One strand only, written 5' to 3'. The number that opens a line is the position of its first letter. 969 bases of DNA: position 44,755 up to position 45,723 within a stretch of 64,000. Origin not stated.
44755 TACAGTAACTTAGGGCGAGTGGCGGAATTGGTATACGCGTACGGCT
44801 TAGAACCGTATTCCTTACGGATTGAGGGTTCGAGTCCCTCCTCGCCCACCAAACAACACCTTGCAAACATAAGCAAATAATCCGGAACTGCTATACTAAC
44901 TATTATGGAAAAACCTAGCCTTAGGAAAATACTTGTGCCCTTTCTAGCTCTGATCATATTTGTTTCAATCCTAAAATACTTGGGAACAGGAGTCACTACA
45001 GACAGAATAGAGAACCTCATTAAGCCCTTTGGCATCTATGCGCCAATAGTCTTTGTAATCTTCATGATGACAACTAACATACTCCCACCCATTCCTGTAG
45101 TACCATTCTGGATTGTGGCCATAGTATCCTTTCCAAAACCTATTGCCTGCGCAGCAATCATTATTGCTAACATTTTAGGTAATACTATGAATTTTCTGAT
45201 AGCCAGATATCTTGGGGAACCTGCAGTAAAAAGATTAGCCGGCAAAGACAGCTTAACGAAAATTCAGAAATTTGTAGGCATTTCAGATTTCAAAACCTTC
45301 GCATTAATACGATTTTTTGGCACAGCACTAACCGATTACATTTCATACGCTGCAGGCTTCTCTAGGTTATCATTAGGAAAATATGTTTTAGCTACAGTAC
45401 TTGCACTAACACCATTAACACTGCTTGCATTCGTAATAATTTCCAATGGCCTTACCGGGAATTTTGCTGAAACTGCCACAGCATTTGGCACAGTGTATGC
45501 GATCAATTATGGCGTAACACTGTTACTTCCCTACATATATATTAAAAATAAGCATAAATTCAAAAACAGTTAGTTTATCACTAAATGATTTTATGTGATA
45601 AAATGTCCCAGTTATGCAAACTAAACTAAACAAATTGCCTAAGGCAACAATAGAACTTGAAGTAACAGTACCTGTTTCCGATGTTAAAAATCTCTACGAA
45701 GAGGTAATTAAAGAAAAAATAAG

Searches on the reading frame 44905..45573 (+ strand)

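Call 22: search_protein_families(library=pfam, proteins=[window:44905-45573:+], max_evalue=0.01)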
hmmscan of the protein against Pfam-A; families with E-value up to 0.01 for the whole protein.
window:44905-45573:+ (222 aa): 1 family
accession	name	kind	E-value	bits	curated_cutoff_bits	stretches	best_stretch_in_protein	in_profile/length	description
PF09335.16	VTT_dom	-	2.9e-14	54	33.9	1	63-179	1-121/123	VTT domain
